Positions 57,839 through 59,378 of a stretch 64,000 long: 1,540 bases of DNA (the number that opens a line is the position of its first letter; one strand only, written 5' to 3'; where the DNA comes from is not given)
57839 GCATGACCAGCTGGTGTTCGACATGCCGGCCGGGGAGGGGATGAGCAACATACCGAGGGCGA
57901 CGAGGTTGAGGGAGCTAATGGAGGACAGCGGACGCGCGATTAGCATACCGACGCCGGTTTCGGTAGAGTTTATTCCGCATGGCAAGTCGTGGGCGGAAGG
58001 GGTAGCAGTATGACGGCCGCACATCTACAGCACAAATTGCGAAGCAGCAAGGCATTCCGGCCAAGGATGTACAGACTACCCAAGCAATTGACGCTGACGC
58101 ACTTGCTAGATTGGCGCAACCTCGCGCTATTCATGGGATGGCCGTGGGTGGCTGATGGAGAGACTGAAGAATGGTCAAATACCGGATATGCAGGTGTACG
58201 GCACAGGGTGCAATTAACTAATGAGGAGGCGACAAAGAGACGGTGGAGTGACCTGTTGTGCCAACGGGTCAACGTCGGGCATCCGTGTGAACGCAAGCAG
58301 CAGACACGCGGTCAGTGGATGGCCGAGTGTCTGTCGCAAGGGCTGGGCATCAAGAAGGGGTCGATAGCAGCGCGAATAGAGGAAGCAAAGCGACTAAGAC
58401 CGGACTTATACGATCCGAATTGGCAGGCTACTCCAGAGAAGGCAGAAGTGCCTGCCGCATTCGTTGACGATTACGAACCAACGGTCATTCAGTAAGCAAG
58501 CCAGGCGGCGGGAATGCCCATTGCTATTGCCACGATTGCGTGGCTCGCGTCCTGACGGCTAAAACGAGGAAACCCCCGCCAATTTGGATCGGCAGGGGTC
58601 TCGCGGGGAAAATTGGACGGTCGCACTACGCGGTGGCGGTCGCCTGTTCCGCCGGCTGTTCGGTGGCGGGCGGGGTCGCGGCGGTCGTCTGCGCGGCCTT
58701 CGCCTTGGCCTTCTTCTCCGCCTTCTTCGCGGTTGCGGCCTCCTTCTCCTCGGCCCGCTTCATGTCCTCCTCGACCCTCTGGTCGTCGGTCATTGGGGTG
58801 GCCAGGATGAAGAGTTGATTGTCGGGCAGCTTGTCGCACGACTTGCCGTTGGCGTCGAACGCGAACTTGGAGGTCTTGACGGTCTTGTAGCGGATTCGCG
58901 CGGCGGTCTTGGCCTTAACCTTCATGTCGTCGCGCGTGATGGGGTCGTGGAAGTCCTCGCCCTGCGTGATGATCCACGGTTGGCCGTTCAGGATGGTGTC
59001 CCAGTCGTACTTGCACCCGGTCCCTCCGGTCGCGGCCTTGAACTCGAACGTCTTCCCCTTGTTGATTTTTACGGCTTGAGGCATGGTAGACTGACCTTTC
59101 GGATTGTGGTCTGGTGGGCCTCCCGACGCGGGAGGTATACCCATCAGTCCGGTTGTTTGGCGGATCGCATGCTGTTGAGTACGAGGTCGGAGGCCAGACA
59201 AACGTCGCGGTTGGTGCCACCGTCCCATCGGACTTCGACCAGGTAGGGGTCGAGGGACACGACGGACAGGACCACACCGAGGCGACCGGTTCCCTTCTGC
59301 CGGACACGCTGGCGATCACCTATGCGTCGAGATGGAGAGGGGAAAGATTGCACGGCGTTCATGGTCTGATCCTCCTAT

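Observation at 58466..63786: Five unrelated ORFs end in the same C-terminal peptide (D)DYEP(E/T)VIQ-stop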

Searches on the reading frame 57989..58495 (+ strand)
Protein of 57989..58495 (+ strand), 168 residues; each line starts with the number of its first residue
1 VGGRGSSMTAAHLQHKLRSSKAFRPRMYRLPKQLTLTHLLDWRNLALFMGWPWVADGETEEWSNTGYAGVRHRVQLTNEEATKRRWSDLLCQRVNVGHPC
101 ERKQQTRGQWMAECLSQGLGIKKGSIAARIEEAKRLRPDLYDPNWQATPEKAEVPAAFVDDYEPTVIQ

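Call 8: search_protein_families(library=pfam, proteins=[window:57989-58495:+], max_evalue=0.01)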
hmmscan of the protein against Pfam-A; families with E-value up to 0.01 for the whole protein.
window:57989-58495:+ (168 aa): 0 families

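Call 13: find_related_loci(query=window:57989-58495:+, collection=viral_contigs, flank=6000)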
Query window:57989-58495:+ (168 aa) in viral_contigs; peptide patterns used: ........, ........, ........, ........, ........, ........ (x = any residue, [..] = any of these).
1 stretches matched a pattern, but none encodes a relative of the query by tblastn (E <= 1e-3).

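Call 26: search_protein_families(library=phrogs, proteins=[window:58010-58495:+], max_evalue=0.01)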
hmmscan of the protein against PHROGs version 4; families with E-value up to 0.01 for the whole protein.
window:58010-58495:+ (161 aa): 0 families

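Call 39: find_homologous_proteins(query=window:58010-58495:+, max_evalue=0.001)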
Query window:58010-58495:+: 24 candidates shared short words with the query, none scored E <= 0.001.
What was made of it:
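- Tried and rejected: The 5.8-billion-protein search found none (call 39), nor did the IMG/VR scan seeded with this ORF (call 13).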

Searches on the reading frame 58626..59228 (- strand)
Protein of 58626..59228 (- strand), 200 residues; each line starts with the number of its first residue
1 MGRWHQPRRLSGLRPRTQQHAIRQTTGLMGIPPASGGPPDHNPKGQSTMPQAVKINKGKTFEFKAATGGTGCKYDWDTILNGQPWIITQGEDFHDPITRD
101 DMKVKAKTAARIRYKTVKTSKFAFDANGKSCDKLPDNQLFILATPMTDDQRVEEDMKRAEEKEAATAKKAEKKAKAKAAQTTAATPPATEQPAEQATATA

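Call 8: search_protein_families(library=pfam, proteins=[window:58626-59228:-], max_evalue=0.01)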
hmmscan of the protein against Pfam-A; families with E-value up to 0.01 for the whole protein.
window:58626-59228:- (200 aa): 0 families

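Call 104: search_protein_families(library=pfam, proteins=[window:58626-59144:-], max_evalue=0.05)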
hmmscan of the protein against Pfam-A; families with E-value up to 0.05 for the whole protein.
window:58626-59144:- (172 aa): 0 families
